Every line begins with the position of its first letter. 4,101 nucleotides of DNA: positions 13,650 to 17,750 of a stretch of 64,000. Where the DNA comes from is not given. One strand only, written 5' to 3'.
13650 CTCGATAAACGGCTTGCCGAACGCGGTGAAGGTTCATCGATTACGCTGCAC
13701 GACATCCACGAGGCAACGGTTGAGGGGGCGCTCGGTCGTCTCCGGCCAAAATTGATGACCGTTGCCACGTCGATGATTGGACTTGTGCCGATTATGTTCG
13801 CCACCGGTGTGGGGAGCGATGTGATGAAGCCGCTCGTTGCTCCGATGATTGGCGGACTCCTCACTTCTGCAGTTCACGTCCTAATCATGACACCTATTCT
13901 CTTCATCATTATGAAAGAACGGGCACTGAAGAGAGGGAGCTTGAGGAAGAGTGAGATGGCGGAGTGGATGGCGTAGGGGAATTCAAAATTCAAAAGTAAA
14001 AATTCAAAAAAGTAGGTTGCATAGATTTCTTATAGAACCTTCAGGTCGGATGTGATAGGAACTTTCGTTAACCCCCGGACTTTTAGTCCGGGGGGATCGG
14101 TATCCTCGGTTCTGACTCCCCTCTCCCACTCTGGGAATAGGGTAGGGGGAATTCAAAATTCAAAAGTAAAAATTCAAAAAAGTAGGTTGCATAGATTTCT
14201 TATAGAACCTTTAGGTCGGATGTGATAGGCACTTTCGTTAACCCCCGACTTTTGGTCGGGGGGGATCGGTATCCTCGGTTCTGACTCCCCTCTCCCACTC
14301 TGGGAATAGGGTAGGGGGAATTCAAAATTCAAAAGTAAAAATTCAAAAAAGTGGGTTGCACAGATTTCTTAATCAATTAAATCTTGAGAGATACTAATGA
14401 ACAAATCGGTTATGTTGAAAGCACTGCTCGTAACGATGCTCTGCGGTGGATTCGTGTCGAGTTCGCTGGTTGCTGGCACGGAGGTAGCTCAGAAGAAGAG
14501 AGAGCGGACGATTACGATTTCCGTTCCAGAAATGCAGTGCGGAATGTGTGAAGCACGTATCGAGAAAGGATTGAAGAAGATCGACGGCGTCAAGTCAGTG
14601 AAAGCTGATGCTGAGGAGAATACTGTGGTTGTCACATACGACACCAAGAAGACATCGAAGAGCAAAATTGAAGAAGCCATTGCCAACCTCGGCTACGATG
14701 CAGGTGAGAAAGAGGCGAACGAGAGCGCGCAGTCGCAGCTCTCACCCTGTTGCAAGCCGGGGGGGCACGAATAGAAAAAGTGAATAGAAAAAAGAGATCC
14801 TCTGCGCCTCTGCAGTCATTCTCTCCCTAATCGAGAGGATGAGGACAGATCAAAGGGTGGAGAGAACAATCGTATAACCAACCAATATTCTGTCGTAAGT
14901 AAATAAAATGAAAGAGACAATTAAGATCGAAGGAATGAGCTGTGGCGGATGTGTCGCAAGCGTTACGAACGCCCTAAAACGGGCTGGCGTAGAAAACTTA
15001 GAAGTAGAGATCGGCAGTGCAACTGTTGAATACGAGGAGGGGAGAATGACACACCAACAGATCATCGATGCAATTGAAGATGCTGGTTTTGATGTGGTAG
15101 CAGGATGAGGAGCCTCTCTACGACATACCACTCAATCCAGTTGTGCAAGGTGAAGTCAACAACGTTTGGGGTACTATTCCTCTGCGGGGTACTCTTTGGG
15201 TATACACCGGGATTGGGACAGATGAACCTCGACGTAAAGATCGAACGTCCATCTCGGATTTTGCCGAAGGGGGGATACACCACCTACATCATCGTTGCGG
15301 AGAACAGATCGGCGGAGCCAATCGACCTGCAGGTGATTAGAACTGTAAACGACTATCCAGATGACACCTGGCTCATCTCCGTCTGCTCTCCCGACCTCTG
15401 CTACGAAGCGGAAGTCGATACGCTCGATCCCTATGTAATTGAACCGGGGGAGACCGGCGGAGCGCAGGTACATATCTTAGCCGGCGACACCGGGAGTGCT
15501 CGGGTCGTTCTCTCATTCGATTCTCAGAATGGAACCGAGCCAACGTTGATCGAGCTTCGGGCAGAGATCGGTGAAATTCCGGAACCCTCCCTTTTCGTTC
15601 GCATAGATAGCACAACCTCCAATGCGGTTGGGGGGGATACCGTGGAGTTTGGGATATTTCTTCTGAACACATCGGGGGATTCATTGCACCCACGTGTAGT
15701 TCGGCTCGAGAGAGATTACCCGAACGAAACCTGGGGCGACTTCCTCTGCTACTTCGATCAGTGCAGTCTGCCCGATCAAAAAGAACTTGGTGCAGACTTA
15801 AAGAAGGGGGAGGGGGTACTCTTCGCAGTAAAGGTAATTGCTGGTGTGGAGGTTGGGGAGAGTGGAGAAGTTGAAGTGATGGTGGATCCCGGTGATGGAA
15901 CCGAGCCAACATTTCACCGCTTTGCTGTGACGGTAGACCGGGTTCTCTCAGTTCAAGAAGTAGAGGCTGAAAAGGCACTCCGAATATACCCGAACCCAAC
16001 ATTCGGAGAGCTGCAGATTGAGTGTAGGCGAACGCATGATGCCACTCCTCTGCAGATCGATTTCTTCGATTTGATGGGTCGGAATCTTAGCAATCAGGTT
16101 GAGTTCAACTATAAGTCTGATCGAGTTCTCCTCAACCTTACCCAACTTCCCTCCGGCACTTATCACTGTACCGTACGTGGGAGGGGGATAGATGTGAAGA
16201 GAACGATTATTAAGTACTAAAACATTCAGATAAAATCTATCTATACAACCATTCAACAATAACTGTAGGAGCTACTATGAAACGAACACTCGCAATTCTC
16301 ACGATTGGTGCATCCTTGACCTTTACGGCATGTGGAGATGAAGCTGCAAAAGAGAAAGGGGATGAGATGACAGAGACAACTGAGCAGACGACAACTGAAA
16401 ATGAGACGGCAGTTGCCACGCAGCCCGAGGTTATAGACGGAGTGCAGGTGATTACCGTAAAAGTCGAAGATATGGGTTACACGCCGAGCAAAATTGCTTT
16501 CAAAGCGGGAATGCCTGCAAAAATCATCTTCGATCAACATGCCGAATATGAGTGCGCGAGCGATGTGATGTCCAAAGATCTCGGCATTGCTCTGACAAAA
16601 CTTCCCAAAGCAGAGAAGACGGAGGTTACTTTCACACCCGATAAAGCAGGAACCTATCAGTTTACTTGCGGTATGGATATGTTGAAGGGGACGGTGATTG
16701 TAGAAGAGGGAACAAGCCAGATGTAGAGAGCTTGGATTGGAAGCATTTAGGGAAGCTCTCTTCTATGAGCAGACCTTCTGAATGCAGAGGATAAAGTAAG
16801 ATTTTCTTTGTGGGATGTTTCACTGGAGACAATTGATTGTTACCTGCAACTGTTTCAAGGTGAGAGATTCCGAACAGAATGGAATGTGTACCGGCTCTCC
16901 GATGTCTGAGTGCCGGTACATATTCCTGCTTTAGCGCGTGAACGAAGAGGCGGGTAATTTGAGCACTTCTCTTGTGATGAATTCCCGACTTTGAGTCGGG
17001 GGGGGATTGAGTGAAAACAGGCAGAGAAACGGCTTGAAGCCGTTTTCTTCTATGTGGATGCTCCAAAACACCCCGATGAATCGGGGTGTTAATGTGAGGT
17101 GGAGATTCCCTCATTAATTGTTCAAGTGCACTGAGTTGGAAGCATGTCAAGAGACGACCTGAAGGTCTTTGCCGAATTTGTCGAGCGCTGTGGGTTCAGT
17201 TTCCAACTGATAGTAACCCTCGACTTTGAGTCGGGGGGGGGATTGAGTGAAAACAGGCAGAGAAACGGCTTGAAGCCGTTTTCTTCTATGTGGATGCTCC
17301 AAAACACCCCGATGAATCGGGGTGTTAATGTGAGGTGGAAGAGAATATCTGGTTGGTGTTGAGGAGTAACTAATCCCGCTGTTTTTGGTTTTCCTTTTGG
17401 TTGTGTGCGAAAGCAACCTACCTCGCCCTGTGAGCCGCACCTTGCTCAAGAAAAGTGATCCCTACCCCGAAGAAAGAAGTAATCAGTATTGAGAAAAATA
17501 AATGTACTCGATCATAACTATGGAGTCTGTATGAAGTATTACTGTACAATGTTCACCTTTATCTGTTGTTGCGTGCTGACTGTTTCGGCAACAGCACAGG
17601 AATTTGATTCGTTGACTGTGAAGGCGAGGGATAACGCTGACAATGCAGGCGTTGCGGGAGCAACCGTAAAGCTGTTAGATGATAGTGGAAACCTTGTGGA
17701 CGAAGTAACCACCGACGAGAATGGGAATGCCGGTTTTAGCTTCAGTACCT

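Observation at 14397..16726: T9SS-secreted protein translationally coupled to copZ inside a copper homeostasis operon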

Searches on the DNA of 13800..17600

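Call 54: search_rna_families(source=window, start=13800, end=17600, threshold=evalue, max_evalue=1)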
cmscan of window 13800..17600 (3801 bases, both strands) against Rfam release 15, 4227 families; matches with E-value up to 1: 4.
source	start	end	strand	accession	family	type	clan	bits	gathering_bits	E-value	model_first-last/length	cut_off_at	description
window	17023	17091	-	RF01770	rimP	Cis-reg; leader;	-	32.2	47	0.016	33-102/102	no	Gammaprotebacteria rimP leader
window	17259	17327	-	RF01770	rimP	Cis-reg; leader;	-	32.2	47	0.016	33-102/102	no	Gammaprotebacteria rimP leader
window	16875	16931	+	RF03822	mir-3931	Gene; miRNA;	-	29.8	49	0.0021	1-77/77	no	mir-3931 microRNA precursor family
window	16334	16385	+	RF01144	sR17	Gene; snRNA; snoRNA; CD-box;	-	17.3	36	0.94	1-55/55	no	Small nucleolar RNA sR17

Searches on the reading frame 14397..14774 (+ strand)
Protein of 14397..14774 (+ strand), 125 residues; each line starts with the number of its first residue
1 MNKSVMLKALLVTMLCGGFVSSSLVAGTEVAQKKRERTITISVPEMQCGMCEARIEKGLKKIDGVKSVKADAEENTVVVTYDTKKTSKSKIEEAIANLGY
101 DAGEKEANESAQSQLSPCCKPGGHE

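Call 4: search_protein_families(library=pfam, proteins=[window:14397-14774:+], max_evalue=0.1)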
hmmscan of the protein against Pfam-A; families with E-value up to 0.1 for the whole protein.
window:14397-14774:+ (125 aa): 5 families
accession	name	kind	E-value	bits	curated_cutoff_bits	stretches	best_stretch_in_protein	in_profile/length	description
PF00403.32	HMA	-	1.3e-18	67.5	24.8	1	40-101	1-62/62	Heavy-metal-associated domain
PF19991.5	HMA_2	-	1e-05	26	30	1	53-115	33-93/154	Heavy metal associated domain 2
PF19803.4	DUF6286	-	0.012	16.5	35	1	55-96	44-85/108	Family of unknown function (DUF6286)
PF09580.15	Spore_YhcN_YlaJ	-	0.056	13.9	26.3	1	49-95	56-104/158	Sporulation lipoprotein YhcN/YlaJ (Spore_YhcN_YlaJ)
PF21987.2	YajR_YAM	-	0.093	13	26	0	55-95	15-55/56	YajR YAM domain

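Call 5: search_protein_families(library=ncbifam, proteins=[window:14397-14774:+], max_evalue=0.01)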
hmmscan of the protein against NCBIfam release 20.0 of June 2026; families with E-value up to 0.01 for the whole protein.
window:14397-14774:+ (125 aa): 17 families
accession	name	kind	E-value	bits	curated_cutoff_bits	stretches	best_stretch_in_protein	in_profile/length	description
TIGR00003.1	TIGR00003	subfamily_domain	1.6e-16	60.3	62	1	39-102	2-65/66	copper ion binding protein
TIGR02052.1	MerP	equivalog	3.1e-16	59.7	92.55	1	25-103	11-89/92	mercury resistance system periplasmic binding protein MerP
NF033795.1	chaper_CopZ_Bs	exception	3.9e-16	59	91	1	39-101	2-64/66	copper chaperone CopZ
NF045683.1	MerT_CopZ_Se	exception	6e-16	58.6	375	1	10-102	135-227/235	MerT/CopZ fusion-like heavy metal transport selenoprotein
NF033556.1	MerTP_fusion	equivalog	2.9e-14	53.1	180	1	28-101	111-184/186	mercuric transport protein MerTP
NF033794.2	chaper_CopZ_Eh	exception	3.3e-13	49.6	95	1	40-102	3-65/68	copper chaperone CopZ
NF033781.1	chaper_CopP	exception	3.1e-10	40.1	112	1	39-101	2-63/65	copper-binding metallochaperone CopP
NF041115.1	UxxU_metal_bind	equivalog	3.4e-10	39.9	95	1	37-103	4-70/74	metal-binding (seleno)protein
NF047957.1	CopZ_AFE_1862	equivalog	4e-09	36.8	85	1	40-102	2-61/62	CopZ family metallochaperone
NF010311.1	PRK13748.1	subfamily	9.6e-08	31.3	600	1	40-112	2-73/560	mercury(II) reductase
NF008262.1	PRK11033.1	equivalog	3.5e-07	29.1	1005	1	31-114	35-116/731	zinc/cadmium/mercury/lead-transporting ATPase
NF033553.1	MerP_Gpos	exception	6.7e-07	29.2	110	1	27-101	35-110/112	mercury resistance system substrate-binding protein MerP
NF033775.1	P_type_ZntA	exception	1.2e-06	27.1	1240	1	29-113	40-122/732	Zn(II)/Cd(II)/Pb(II) translocating P-type ATPase ZntA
NF047536.1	Cu_chaper_CsoZ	equivalog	7.7e-06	26.2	77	1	40-101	4-64/66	putative copper chaperone CsoZ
NF007952.0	PRK10671.1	equivalog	6.5e-05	21.3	1316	1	29-106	95-169/838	copper-exporting P-type ATPase CopA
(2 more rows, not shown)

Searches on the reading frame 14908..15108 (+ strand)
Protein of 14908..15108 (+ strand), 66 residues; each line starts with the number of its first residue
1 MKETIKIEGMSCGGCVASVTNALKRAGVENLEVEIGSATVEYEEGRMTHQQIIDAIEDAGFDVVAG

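Call 4: search_protein_families(library=pfam, proteins=[window:14908-15108:+], max_evalue=0.1)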
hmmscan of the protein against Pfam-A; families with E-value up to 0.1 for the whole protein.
window:14908-15108:+ (66 aa): 5 families
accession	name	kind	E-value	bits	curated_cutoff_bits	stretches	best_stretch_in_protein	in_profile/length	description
PF00403.32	HMA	-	2e-12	47.8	24.8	1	4-62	1-62/62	Heavy-metal-associated domain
PF04324.20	Fer2_BFD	-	0.017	15.9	26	0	9-24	34-49/50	BFD-like [2Fe-2S] binding domain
PF22504.1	DUF6993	-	0.066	13.7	25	0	44-62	8-26/83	Domain of unknown function (DUF6993)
PF01494.25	FAD_binding_3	-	0.074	12.7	22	1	17-61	14-58/349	FAD binding domain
PF24218.1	DUF7437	-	0.077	13.2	27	0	25-55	13-42/66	Family of unknown function (DUF7437)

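Call 5: search_protein_families(library=ncbifam, proteins=[window:14908-15108:+], max_evalue=0.01)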
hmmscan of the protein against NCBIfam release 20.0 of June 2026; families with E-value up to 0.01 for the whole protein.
window:14908-15108:+ (66 aa): 13 families
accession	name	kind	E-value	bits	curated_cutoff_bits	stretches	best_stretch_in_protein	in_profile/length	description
NF033795.1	chaper_CopZ_Bs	exception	1.2e-16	60.6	91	1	2-64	1-66/66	copper chaperone CopZ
NF047957.1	CopZ_AFE_1862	equivalog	2.2e-14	53.6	85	1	4-63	2-61/62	CopZ family metallochaperone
NF033794.2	chaper_CopZ_Eh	exception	1.1e-13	51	95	1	2-62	1-64/68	copper chaperone CopZ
TIGR00003.1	TIGR00003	subfamily_domain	4.5e-11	42.8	62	1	2-64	1-66/66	copper ion binding protein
NF041115.1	UxxU_metal_bind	equivalog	1.8e-10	40.8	95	1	4-62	7-68/74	metal-binding (seleno)protein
NF033556.1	MerTP_fusion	equivalog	3.4e-09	36.6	180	1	3-63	122-185/186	mercuric transport protein MerTP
TIGR02052.1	MerP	equivalog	3.5e-07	30.7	92.55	1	4-61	26-86/92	mercury resistance system periplasmic binding protein MerP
NF007952.0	PRK10671.1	equivalog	4.9e-07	28.3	1316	1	6-62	8-164/838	copper-exporting P-type ATPase CopA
NF033781.1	chaper_CopP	exception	2.6e-06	27.5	112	1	2-63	1-64/65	copper-binding metallochaperone CopP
NF010311.1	PRK13748.1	subfamily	5.3e-06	25.6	600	1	4-62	2-62/560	mercury(II) reductase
NF045683.1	MerT_CopZ_Se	exception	0.00033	20.2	375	1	4-62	165-226/235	MerT/CopZ fusion-like heavy metal transport selenoprotein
NF008262.1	PRK11033.1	equivalog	0.0031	16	1005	1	3-63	43-104/731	zinc/cadmium/mercury/lead-transporting ATPase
NF033775.1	P_type_ZntA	exception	0.0037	15.6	1240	1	4-63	51-111/732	Zn(II)/Cd(II)/Pb(II) translocating P-type ATPase ZntA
